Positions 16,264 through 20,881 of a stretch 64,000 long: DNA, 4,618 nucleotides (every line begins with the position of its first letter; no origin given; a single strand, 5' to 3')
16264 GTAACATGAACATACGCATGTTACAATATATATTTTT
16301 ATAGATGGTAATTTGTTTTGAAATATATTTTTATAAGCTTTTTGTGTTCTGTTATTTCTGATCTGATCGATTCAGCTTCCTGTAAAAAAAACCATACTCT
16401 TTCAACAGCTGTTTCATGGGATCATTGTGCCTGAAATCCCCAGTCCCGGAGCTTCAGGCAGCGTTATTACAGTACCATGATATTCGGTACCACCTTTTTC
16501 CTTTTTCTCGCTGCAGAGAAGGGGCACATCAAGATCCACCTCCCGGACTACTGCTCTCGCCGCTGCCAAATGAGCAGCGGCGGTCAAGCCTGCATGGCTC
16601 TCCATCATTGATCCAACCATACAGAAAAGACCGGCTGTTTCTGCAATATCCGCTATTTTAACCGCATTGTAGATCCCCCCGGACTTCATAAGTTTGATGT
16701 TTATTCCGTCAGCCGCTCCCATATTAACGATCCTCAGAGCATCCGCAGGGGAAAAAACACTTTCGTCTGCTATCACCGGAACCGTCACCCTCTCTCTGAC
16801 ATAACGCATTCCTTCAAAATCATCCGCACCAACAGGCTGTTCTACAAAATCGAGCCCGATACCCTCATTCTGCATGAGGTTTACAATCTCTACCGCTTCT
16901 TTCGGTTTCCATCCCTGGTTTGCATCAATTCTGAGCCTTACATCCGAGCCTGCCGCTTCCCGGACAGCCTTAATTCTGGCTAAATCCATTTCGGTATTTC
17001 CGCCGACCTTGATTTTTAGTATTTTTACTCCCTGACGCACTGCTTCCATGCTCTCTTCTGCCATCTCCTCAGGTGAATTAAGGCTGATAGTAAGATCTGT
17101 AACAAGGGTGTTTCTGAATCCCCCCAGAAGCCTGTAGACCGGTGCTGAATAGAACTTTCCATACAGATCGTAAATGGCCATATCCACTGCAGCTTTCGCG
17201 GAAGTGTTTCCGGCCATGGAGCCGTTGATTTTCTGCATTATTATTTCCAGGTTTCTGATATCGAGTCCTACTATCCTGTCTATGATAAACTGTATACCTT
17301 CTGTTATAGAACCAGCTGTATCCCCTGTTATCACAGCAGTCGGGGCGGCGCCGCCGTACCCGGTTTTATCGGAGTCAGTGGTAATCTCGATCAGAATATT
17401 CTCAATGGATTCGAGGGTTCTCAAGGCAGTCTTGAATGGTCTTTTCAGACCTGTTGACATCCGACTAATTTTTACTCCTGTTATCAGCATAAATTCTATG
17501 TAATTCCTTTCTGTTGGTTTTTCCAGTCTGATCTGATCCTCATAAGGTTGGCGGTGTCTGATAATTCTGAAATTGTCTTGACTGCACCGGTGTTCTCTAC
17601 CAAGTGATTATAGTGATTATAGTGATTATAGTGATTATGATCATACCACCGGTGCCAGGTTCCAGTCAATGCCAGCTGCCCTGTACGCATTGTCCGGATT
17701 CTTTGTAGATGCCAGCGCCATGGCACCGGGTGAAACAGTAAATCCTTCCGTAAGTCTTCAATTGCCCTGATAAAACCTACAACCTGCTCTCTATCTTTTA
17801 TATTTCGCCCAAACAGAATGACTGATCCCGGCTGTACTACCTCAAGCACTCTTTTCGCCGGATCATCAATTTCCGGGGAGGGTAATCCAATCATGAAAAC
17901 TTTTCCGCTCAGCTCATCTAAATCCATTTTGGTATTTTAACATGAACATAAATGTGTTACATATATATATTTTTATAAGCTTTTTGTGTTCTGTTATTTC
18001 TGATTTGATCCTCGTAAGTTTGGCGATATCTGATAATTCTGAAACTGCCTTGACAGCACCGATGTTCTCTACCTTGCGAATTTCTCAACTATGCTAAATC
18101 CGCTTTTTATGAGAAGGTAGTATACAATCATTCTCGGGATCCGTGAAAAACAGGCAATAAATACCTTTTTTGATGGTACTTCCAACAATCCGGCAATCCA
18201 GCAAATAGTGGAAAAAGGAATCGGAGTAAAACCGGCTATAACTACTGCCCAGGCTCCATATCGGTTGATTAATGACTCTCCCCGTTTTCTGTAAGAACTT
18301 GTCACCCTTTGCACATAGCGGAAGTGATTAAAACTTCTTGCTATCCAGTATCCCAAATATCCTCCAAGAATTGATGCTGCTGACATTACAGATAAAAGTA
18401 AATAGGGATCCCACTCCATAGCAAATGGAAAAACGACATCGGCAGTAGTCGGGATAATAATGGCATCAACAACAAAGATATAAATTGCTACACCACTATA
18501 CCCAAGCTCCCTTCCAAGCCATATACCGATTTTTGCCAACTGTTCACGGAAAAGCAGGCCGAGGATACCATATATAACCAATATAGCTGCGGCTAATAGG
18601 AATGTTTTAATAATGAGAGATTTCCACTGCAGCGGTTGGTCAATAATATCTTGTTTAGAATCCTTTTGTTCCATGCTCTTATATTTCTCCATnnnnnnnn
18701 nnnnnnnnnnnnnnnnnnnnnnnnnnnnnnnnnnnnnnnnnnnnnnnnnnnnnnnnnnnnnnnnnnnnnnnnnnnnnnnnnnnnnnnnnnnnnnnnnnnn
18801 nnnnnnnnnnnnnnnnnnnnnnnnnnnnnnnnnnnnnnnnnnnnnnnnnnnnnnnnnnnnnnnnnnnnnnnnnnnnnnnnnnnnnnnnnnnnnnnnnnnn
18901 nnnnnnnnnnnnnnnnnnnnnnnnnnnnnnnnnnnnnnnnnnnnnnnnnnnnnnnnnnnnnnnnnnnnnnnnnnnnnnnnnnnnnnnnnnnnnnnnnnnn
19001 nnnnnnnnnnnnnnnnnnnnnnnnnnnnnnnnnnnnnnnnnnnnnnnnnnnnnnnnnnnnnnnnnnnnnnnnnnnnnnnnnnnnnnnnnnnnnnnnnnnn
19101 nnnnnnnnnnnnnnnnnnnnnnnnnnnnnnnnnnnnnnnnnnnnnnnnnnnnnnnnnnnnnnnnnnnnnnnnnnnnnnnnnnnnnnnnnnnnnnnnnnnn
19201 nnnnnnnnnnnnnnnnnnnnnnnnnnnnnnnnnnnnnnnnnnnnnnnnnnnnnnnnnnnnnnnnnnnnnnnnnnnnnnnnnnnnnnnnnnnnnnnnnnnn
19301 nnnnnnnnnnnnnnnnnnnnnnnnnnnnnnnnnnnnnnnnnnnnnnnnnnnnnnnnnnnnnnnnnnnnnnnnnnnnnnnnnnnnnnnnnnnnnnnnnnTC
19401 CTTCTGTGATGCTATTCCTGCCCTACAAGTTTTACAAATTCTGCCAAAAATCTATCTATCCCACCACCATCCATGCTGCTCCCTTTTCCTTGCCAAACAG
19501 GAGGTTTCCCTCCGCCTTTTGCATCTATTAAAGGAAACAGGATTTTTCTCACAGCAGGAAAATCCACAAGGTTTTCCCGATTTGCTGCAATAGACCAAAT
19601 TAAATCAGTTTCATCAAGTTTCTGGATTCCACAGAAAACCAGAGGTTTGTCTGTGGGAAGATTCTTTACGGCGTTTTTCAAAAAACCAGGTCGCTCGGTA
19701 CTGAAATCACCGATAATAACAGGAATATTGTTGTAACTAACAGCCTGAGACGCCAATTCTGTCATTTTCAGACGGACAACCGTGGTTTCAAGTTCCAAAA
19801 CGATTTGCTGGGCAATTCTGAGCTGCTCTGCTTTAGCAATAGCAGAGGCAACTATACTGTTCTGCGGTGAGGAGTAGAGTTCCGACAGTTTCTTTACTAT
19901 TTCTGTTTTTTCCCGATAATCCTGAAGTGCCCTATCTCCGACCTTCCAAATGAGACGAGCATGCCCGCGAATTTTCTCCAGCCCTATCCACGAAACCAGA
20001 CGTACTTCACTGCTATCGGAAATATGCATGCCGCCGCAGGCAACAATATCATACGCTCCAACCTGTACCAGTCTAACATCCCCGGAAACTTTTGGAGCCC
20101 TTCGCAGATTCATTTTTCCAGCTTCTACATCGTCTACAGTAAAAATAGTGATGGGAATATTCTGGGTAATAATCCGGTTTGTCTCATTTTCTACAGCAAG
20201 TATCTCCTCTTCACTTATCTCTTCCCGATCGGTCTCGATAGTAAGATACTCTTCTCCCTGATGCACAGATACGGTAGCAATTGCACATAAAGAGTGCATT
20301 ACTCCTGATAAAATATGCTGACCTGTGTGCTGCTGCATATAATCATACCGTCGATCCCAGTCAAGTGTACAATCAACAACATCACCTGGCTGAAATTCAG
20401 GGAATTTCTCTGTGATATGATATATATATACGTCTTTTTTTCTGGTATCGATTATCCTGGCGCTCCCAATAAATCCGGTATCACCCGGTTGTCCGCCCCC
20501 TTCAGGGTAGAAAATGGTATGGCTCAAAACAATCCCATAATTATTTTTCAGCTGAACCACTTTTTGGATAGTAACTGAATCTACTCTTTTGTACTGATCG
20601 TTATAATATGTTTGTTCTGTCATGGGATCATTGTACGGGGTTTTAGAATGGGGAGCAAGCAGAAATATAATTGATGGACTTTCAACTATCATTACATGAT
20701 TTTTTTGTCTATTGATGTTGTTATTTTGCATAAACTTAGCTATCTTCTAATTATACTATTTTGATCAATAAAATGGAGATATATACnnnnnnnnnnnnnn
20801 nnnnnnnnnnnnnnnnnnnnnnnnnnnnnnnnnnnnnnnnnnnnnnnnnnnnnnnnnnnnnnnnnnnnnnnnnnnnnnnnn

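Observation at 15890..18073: Decayed duplicate of the nagZ 5' end and promoter flanking the dipeptide epimerase, with a (gtgattata)4 microsatellite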

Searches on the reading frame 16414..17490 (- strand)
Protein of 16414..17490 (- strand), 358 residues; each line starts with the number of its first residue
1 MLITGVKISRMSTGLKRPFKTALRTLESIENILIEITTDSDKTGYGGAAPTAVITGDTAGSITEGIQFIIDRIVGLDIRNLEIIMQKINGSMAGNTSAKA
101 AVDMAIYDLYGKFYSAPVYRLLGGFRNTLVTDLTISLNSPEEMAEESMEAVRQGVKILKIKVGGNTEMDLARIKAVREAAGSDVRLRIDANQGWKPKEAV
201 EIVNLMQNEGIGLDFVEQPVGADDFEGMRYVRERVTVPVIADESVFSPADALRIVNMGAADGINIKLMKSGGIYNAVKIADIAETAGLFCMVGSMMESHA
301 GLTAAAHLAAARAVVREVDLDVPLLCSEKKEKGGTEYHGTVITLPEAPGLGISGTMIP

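Call 7: search_protein_families(library=pfam, proteins=[window:16414-17490:-])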
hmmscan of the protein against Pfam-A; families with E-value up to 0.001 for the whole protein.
window:16414-17490:- (358 aa): 3 families
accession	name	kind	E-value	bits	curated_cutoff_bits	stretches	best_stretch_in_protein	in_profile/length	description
PF13378.12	MR_MLE_C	-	2.2e-54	184.9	29.4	1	142-353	1-214/219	Enolase C-terminal domain-like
PF02746.21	MR_MLE_N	-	4.8e-15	56.2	22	1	6-123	4-117/117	Mandelate racemase / muconate lactonizing enzyme, N-terminal domain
PF07476.17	MAAL_C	-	4.8e-05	23.1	27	1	233-312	136-216/249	Methylaspartate ammonia-lyase C-terminus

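Call 11: find_encoding_contigs(protein=window:16414-17490:-, flank=4000, max_places=10)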
Protein window:16414-17490:- (358 aa): 23 contigs read that carry it; 10 places shown.
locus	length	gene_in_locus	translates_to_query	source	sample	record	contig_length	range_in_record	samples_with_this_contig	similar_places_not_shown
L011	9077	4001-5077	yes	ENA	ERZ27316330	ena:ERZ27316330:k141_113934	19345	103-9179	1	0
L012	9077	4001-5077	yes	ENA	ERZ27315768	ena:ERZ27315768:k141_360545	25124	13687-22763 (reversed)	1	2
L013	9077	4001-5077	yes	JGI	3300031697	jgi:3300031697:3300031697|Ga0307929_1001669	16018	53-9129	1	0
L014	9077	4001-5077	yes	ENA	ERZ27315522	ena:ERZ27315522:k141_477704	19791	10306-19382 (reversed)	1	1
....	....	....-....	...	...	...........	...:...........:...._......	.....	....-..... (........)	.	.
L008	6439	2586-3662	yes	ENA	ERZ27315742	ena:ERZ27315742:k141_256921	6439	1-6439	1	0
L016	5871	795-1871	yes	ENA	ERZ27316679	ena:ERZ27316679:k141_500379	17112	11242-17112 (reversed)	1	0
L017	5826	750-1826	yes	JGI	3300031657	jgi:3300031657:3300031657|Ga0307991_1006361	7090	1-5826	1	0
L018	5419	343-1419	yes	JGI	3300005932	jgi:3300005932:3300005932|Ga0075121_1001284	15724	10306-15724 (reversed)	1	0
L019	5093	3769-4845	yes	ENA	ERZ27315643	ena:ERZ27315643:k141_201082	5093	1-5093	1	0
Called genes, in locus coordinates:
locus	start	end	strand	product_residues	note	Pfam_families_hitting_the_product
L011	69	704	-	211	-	PF20362:DUF6657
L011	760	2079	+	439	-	PF01411:tRNA-synt_2c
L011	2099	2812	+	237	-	PF08713:DNA_alkylation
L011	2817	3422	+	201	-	PF09335:VTT_dom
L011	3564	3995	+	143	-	-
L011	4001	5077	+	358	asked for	PF02746:MR_MLE_N, PF13378:MR_MLE_C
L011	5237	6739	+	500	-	PF00933:Glyco_hydro_3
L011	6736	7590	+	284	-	PF01418:HTH_6, PF01380:SIS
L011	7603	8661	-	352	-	PF00144:Beta-lactamase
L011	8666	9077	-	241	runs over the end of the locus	PF02913:FAD-oxidase_C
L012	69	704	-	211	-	PF20362:DUF6657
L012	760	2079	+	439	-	PF01411:tRNA-synt_2c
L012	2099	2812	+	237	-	PF08713:DNA_alkylation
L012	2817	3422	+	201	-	PF09335:VTT_dom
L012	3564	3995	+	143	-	-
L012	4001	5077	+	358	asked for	PF02746:MR_MLE_N, PF13378:MR_MLE_C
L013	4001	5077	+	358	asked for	PF02746:MR_MLE_N, PF13378:MR_MLE_C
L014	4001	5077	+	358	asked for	PF02746:MR_MLE_N, PF13378:MR_MLE_C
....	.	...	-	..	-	?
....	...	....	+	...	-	-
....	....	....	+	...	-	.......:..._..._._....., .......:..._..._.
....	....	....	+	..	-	-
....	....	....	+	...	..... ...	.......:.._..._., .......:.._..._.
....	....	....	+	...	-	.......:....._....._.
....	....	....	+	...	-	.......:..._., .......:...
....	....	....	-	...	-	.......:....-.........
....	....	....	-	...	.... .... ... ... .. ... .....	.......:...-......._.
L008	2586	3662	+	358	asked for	PF02746:MR_MLE_N, PF13378:MR_MLE_C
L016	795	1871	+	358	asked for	PF02746:MR_MLE_N, PF13378:MR_MLE_C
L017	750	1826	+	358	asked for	PF02746:MR_MLE_N, PF13378:MR_MLE_C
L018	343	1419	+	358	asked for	PF02746:MR_MLE_N, PF13378:MR_MLE_C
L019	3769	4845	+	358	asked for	PF02746:MR_MLE_N, PF13378:MR_MLE_C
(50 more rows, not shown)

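Call 41: list_cluster_members(proteins=[P0001, window:16414-17490:-, window:17496-17927:-])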
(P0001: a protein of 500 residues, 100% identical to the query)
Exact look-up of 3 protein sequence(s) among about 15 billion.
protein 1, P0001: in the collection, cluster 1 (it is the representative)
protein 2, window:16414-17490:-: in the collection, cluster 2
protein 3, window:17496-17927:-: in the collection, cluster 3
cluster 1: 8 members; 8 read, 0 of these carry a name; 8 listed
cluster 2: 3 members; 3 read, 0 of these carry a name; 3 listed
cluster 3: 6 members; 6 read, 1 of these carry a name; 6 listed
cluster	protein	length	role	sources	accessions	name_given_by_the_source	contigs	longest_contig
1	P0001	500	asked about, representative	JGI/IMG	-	-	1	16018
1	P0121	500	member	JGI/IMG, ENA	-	-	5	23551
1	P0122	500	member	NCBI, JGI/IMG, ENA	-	-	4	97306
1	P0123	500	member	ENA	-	-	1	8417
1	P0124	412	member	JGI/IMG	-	-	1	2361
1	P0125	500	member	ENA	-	-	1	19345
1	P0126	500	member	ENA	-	-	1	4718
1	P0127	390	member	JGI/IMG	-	-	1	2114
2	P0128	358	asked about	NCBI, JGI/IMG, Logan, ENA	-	-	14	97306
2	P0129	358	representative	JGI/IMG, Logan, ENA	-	-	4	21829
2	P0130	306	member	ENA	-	-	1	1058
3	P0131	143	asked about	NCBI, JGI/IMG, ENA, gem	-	-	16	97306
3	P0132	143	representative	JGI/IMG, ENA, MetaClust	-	\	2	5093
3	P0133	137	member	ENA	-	-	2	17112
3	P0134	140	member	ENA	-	-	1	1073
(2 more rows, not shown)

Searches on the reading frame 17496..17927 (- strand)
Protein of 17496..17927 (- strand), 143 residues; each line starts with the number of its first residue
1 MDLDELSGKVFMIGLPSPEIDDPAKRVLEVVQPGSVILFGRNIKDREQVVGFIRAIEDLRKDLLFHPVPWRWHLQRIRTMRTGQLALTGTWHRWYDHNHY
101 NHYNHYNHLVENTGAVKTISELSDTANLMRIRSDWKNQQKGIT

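Call 7: search_protein_families(library=pfam, proteins=[window:17496-17927:-])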
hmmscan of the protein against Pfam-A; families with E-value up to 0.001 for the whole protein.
window:17496-17927:- (143 aa): 0 families

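Call 9: find_encoding_contigs(protein=window:17496-17927:-, flank=6000, max_places=10)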
Protein window:17496-17927:- (143 aa): 22 contigs read that carry it; 10 places shown.
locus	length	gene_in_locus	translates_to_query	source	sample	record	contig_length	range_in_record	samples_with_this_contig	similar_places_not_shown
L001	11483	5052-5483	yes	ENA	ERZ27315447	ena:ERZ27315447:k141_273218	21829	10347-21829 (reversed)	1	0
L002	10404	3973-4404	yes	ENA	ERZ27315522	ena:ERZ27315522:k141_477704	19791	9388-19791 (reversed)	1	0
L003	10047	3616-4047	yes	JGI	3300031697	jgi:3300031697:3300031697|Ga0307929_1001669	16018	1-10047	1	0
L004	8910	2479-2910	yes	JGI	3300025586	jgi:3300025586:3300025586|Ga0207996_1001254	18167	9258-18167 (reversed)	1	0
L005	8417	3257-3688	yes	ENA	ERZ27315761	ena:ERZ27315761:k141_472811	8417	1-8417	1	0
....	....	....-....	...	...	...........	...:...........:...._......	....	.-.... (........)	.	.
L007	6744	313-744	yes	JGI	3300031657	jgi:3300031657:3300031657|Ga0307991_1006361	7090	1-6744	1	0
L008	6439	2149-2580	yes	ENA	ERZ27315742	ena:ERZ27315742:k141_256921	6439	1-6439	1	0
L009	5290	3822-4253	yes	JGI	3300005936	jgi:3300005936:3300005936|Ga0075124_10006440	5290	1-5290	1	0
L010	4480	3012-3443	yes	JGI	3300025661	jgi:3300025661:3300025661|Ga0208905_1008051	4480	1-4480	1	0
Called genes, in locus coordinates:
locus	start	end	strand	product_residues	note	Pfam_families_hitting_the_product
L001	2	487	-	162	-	?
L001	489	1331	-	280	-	PF00005:ABC_tran, PF13304:AAA_21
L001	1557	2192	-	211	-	PF20362:DUF6657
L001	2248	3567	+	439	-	PF01411:tRNA-synt_2c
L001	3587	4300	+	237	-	PF08713:DNA_alkylation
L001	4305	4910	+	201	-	PF09335:VTT_dom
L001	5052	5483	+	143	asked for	-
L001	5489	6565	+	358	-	PF02746:MR_MLE_N, PF13378:MR_MLE_C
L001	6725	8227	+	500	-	PF00933:Glyco_hydro_3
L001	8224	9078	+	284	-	PF01418:HTH_6, PF01380:SIS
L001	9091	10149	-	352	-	PF00144:Beta-lactamase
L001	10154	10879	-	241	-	PF02913:FAD-oxidase_C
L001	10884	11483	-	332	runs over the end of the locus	PF01012:ETF, PF00766:ETF_alpha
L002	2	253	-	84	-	?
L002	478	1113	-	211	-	PF20362:DUF6657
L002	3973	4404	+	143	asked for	-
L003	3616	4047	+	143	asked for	-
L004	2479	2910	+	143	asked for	-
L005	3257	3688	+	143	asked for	-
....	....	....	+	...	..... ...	-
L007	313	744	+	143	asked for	-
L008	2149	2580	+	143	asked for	-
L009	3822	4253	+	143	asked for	-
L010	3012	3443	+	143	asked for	-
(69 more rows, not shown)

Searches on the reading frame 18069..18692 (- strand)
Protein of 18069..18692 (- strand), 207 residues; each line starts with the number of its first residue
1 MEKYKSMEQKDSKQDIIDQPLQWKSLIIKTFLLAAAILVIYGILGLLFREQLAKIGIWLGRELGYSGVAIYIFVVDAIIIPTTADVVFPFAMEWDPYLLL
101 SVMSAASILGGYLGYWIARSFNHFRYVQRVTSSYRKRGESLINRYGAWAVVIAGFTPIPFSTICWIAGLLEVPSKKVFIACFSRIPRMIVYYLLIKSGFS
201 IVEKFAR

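Call 7: search_protein_families(library=pfam, proteins=[window:18069-18692:-])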
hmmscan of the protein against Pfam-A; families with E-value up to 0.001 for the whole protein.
window:18069-18692:- (207 aa): 1 family
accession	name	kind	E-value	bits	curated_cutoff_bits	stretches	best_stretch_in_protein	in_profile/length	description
PF09335.16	VTT_dom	-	1.2e-13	52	33.9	1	91-195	11-121/123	VTT domain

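Call 38: find_encoding_contigs(protein=window:18069-18674:-, flank=3500, max_places=10)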
Protein window:18069-18674:- (201 aa): 24 contigs read that carry it; 10 places shown.
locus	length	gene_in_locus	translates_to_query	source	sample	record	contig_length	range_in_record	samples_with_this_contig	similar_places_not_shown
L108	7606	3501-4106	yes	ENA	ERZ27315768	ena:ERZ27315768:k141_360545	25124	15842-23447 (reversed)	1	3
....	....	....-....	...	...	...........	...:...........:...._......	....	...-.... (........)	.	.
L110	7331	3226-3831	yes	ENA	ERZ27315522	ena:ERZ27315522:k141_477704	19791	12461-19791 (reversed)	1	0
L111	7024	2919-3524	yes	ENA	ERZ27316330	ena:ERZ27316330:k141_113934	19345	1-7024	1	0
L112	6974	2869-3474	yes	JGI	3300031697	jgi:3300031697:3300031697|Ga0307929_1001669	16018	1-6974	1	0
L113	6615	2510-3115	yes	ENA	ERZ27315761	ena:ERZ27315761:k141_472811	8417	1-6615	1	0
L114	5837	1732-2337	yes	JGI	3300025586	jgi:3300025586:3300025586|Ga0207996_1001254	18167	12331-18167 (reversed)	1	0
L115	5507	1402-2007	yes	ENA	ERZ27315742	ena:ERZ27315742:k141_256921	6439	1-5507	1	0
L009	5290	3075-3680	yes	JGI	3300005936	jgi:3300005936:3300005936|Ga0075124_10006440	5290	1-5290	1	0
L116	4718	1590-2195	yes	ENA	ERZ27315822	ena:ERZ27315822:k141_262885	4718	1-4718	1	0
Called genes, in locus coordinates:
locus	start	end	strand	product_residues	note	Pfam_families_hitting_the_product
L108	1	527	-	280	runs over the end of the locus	PF00005:ABC_tran, PF13304:AAA_21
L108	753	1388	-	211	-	PF20362:DUF6657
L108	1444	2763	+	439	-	PF01411:tRNA-synt_2c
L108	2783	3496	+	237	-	PF08713:DNA_alkylation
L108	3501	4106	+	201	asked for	PF09335:VTT_dom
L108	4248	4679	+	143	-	-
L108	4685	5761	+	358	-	PF02746:MR_MLE_N, PF13378:MR_MLE_C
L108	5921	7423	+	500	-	PF00933:Glyco_hydro_3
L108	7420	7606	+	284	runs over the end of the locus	PF01418:HTH_6, PF01380:SIS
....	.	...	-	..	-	?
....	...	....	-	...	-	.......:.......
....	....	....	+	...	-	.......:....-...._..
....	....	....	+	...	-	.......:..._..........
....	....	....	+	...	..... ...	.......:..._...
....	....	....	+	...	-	-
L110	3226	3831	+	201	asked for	PF09335:VTT_dom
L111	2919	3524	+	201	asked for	PF09335:VTT_dom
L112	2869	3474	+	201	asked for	PF09335:VTT_dom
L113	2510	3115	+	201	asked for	PF09335:VTT_dom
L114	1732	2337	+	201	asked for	PF09335:VTT_dom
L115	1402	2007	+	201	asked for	PF09335:VTT_dom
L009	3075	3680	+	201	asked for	PF09335:VTT_dom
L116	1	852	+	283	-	?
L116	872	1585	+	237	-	PF08713:DNA_alkylation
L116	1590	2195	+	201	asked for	PF09335:VTT_dom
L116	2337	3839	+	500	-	PF00933:Glyco_hydro_3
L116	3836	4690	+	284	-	PF01418:HTH_6, PF01380:SIS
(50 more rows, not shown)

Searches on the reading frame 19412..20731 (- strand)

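Call 7: search_protein_families(library=pfam, proteins=[window:19412-20731:-])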
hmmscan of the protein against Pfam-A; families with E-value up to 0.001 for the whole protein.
window:19412-20731:- (439 aa): 2 families
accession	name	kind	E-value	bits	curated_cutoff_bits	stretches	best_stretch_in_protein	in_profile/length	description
PF01411.24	tRNA-synt_2c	-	7.8e-11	41.6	30.3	1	50-127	470-552/552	tRNA synthetases class II (A)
PF07973.19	tRNA_SAD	-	0.00036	20.9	24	0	219-247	1-29/44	Threonyl and Alanyl tRNA synthetase second additional domain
